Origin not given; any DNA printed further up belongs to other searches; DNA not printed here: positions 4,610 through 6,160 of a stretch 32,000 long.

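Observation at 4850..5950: Beta-strand-rich, Tyr/Gly-rich segment with outer-membrane-barrel-like sequence character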

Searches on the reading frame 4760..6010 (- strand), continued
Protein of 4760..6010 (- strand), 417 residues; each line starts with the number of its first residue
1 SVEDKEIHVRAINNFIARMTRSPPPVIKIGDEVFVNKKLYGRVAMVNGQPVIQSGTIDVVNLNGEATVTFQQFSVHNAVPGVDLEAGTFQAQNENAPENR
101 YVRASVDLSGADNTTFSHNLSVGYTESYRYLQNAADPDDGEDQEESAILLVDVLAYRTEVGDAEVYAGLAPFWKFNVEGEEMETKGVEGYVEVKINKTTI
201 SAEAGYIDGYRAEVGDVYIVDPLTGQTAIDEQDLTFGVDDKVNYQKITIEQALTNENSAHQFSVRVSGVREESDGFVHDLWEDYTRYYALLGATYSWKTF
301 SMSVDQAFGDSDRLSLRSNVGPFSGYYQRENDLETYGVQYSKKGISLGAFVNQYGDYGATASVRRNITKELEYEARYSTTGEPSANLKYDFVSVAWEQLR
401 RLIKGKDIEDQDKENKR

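Call 61: search_protein_families(library=pfam, proteins=[P0002, P0005, P0006, P0004], max_evalue=0.001)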
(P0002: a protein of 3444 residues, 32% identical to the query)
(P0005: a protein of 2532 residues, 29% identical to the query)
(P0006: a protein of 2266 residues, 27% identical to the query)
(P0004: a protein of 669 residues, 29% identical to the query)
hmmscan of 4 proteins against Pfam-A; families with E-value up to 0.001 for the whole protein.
P0002 (3444 aa): 2 families
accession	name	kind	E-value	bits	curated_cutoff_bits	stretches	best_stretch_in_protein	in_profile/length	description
PF01464.25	SLT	-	1.4e-06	28.3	21.3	0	1200-1312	14-99/117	Transglycosylase SLT domain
PF01551.29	Peptidase_M23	-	9.2e-05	23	28.7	1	1554-1631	3-77/96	Peptidase family M23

P0005 (2532 aa): 1 family
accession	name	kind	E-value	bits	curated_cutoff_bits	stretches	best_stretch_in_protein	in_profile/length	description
PF01551.29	Peptidase_M23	-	5.6e-10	39.7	28.7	1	378-466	8-95/96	Peptidase family M23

P0006 (2266 aa): 0 families

P0004 (669 aa): 0 families

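Call 75: fold_search(model_id=the predicted structure, library=viral)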
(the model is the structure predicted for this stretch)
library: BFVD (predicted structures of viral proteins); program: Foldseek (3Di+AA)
matches with E <= 10: 395; with E <= 0.001: 2
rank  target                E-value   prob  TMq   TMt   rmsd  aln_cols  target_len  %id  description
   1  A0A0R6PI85            5.1e-04  1.00  0.36  0.26  15.7       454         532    8  (no name in the UniProt tables at hand)
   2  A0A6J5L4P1            7.6e-04  0.96  0.26  0.23  16.8       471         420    8  OmpC Outer membrane protein (Porin) [uncultured Caudovirales phage]
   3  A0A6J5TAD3            1.5e-03  0.99  0.20  0.31  13.6       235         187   14  Porin domain-containing protein [uncultured Caudovirales phage]
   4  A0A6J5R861            2.3e-03  0.98  0.28  0.18  30.5       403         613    7  Autotransporter beta-domain containing protein [uncultured Caudovirales phage]
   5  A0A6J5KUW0            5.0e-03  0.44  0.18  0.08  26.6       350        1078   10  Autotransporter beta-domain containing protein [uncultured Caudovirales phage]
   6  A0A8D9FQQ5            6.0e-03  0.91  0.32  0.17  14.5       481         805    7  TonB-dependent receptor SusC [uncultured marine phage]
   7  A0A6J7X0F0            6.7e-03  0.97  0.20  0.29  14.9       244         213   11  Uncharacterized protein [uncultured Caudovirales phage]
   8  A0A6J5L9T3            7.4e-03  0.90  0.28  0.17  34.4       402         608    8  Autotransporter beta-domain containing protein [uncultured Caudovirales phage]
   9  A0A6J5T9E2            7.4e-03  0.18  0.10  0.13  25.3       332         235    7  Outer membrane protein beta-barrel [uncultured Caudovirales phage]
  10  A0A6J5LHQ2            1.1e-02  0.98  0.21  0.34  17.3       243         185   12  Uncharacterized protein [uncultured Caudovirales phage]
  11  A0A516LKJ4            1.7e-02  0.63  0.23  0.23  15.8       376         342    9  (no name in the UniProt tables at hand)
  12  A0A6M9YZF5            2.0e-02  0.30  0.15  0.08  24.0       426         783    7  (no name in the UniProt tables at hand)
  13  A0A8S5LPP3            2.2e-02  0.69  0.15  0.15  15.9       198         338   12  Outer membrane protein [Myoviridae sp. ct0f722]
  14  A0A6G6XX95            2.5e-02  0.85  0.15  0.25  16.6       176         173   14  (no name in the UniProt tables at hand)
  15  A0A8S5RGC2            3.1e-02  0.23  0.16  0.12  25.6       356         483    9  Outer membrane protein [virus sp. ct5rm7]
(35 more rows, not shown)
